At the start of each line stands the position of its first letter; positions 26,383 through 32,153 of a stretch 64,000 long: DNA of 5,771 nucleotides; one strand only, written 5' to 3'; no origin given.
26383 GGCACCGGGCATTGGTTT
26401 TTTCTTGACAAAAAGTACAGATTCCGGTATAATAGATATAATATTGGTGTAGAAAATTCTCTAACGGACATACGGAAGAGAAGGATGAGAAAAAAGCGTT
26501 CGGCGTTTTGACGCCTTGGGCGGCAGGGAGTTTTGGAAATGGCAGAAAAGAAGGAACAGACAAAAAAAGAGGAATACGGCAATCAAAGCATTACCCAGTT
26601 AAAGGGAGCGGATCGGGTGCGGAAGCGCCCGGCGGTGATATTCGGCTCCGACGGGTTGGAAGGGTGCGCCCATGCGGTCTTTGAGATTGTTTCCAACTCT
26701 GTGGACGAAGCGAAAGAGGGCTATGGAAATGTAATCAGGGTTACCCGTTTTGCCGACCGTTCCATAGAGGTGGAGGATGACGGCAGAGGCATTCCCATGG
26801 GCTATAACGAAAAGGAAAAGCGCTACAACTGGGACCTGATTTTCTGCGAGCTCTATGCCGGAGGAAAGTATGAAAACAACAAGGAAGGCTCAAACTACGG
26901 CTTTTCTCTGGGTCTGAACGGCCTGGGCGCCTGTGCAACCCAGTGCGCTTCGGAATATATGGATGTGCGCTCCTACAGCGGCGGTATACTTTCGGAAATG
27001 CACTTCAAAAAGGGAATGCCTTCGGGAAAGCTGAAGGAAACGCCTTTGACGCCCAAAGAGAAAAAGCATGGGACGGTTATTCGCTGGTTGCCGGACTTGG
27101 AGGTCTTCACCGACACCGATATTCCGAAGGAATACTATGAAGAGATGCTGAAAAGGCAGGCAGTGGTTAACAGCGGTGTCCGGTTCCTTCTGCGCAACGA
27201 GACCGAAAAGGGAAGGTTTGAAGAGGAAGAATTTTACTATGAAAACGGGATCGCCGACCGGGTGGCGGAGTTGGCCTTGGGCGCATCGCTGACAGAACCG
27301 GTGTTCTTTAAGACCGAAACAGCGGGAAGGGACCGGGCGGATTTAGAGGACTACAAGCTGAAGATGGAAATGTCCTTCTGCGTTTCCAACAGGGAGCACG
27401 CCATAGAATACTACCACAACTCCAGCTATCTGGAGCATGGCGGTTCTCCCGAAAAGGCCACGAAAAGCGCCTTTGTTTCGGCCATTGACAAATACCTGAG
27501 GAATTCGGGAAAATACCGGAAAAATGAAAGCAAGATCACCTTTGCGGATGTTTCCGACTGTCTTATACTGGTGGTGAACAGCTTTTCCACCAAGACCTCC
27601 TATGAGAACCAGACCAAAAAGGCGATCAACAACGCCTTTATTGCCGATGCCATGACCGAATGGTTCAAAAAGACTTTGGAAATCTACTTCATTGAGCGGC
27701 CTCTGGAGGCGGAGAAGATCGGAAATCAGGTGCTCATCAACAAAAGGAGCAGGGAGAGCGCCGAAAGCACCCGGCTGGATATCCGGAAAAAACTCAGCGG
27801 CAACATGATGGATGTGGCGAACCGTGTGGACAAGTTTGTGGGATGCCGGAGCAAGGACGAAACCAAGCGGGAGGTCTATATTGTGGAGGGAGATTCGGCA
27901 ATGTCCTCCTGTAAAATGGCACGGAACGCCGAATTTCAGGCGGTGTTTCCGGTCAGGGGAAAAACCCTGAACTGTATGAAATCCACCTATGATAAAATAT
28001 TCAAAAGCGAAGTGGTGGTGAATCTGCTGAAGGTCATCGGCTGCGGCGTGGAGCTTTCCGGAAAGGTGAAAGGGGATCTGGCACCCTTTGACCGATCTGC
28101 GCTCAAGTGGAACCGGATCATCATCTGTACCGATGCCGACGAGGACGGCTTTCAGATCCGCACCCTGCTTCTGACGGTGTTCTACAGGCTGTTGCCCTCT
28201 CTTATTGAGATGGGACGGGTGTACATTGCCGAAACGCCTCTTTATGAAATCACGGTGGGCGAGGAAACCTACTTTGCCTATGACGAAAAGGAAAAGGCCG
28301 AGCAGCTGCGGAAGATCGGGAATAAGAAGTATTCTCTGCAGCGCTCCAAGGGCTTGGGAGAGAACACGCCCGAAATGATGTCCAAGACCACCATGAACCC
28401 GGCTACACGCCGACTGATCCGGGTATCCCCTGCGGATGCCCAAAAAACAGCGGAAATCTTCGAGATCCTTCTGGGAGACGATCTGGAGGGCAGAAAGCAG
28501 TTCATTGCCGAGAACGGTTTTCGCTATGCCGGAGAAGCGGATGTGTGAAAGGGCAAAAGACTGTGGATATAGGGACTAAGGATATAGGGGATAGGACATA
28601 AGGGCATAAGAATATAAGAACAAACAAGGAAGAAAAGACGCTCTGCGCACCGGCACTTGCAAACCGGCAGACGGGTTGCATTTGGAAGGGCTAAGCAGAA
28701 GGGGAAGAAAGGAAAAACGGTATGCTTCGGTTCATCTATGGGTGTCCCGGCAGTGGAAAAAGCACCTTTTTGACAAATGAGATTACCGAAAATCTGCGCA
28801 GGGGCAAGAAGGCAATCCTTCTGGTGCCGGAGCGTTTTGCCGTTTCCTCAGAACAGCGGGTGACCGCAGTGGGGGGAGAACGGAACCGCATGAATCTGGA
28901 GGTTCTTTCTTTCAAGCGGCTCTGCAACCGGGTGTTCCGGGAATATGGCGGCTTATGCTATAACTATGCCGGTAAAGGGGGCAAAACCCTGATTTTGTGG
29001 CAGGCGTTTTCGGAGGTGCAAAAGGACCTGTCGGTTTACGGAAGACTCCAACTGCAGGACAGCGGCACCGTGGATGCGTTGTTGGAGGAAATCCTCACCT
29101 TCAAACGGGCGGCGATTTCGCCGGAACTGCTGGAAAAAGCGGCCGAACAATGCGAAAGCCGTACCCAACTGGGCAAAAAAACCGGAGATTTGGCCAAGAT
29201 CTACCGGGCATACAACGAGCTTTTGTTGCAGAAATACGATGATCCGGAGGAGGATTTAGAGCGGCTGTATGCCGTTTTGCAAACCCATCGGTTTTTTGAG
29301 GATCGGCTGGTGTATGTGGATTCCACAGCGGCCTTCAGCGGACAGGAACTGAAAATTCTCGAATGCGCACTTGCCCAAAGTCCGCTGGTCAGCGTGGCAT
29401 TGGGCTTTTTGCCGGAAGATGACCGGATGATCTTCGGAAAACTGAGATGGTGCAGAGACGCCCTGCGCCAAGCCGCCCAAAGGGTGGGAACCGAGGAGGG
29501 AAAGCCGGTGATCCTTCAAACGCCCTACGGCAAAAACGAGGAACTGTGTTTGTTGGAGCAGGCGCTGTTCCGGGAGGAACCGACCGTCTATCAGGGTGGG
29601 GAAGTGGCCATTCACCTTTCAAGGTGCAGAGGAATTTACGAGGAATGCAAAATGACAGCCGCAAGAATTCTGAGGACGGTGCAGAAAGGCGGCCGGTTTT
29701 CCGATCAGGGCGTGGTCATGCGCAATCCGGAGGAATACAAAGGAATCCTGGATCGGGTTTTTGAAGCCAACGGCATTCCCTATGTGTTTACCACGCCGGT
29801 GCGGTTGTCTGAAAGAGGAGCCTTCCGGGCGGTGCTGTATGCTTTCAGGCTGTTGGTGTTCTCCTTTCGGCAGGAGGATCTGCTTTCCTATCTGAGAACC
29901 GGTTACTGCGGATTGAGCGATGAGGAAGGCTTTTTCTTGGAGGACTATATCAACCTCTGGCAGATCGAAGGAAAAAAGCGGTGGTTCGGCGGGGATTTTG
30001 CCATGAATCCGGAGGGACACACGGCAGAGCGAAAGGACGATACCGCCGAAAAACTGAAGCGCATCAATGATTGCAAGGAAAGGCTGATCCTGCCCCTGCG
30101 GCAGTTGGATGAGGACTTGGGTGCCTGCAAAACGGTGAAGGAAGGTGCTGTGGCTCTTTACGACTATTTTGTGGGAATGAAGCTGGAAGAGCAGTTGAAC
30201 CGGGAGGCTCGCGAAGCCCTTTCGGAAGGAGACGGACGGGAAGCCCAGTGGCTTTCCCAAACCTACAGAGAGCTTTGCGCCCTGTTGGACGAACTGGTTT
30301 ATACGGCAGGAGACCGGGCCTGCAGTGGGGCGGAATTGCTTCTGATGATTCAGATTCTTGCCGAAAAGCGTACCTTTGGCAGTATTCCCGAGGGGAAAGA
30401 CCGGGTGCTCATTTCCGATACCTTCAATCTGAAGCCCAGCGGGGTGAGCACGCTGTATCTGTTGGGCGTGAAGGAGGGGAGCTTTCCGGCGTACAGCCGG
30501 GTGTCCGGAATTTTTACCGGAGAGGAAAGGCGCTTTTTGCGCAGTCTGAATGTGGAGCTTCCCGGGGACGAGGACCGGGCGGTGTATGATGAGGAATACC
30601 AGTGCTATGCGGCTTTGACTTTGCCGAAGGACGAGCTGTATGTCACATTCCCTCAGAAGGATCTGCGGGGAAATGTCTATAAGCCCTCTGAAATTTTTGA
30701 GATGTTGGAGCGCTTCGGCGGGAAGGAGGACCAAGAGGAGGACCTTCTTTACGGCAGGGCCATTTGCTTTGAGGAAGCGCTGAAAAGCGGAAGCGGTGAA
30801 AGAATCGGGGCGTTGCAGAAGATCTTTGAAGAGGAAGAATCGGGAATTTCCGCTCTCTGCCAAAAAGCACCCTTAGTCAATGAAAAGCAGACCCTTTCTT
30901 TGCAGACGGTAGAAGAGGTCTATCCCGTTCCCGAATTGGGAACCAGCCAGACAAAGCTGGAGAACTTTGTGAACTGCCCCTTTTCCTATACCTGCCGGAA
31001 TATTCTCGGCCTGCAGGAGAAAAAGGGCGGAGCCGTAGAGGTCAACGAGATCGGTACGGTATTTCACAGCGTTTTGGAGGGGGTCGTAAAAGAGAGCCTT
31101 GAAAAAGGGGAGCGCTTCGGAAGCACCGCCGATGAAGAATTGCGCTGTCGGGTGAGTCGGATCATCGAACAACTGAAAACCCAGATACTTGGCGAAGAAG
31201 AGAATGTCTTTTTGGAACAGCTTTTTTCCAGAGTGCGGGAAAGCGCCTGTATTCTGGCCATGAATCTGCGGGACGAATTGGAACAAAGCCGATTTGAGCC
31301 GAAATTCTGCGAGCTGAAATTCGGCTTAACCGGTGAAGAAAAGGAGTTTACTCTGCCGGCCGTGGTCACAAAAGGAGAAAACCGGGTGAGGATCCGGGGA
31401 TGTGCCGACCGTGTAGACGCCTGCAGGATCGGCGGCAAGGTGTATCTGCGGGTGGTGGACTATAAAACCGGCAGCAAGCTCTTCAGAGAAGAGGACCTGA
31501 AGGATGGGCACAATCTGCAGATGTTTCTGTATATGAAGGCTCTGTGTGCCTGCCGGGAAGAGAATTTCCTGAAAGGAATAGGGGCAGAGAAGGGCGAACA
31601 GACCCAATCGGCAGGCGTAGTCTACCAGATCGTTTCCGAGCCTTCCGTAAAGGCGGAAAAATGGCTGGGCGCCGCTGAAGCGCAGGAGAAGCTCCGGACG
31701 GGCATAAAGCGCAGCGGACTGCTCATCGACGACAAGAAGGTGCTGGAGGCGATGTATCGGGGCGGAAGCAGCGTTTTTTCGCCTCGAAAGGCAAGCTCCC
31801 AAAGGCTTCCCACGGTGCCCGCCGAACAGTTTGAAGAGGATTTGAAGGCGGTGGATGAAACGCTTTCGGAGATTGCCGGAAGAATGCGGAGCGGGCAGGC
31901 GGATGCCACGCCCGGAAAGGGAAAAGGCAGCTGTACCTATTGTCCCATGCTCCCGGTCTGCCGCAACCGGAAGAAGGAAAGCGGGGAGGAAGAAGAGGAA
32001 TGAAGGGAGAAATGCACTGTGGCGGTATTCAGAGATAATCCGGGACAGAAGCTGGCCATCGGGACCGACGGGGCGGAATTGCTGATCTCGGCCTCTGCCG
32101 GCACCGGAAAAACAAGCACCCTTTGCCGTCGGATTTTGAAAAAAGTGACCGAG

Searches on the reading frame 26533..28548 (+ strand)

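Call 43: search_protein_families(library=pfam, proteins=[window:26533-28548:+], max_evalue=0.00001)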
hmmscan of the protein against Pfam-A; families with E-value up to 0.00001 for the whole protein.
window:26533-28548:+ (671 aa): 4 families
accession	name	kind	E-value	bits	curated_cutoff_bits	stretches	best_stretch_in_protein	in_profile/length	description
PF00204.31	DNA_gyraseB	-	1.1e-26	93.8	27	1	240-414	2-171/173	DNA gyrase B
PF00986.26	DNA_gyraseB_C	-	2.8e-22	79.1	29.8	1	597-658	1-62/63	DNA gyrase B subunit, carboxyl terminus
PF01751.28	Toprim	-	1.5e-16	60.8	23.1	1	447-567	1-95/96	Toprim domain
PF02518.31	HATPase_c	-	2.2e-06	28.5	26.4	1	46-126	7-79/111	Histidine kinase-, DNA gyrase B-, and HSP90-like ATPase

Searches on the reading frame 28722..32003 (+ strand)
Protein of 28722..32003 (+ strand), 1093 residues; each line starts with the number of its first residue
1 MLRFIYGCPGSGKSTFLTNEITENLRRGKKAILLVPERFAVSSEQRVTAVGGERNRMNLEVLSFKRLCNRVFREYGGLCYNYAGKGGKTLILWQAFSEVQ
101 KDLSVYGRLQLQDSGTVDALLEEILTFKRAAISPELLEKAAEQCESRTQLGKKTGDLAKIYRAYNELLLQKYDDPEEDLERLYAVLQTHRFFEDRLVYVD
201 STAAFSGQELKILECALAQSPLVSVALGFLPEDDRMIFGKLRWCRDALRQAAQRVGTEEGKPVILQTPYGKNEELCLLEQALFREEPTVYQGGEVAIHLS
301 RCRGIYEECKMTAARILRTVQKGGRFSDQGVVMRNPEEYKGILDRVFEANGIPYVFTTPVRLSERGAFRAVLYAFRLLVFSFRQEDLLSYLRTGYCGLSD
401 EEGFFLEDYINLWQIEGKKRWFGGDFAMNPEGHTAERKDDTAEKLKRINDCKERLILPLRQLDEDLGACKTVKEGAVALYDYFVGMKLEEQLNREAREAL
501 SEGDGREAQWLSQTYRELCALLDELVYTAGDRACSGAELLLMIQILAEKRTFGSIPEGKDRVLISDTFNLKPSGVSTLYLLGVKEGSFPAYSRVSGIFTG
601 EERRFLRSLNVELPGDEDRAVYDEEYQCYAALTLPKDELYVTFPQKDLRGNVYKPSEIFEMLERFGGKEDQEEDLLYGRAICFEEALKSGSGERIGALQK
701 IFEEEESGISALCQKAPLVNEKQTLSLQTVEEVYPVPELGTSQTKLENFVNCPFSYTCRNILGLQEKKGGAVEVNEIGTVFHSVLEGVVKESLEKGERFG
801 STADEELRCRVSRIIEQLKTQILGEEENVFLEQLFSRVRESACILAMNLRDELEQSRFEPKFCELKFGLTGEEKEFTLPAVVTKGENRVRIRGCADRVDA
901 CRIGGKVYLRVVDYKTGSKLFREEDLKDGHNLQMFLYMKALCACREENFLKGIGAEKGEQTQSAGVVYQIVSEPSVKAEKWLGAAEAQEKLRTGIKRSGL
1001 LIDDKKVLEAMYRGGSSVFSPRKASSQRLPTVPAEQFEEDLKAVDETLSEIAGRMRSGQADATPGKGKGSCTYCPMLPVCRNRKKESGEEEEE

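Call 43: search_protein_families(library=pfam, proteins=[window:28722-32003:+], max_evalue=0.00001)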
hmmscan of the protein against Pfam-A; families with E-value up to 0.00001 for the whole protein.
window:28722-32003:+ (1093 aa): 2 families
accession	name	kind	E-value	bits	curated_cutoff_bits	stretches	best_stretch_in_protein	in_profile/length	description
PF21445.3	ADDB_N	-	1.1e-48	166.3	26.6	1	4-279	1-290/290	ADDB, N-terminal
PF12705.13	PDDEXK_1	-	1.8e-34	120.3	22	1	742-1081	3-247/247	PD-(D/E)XK nuclease superfamily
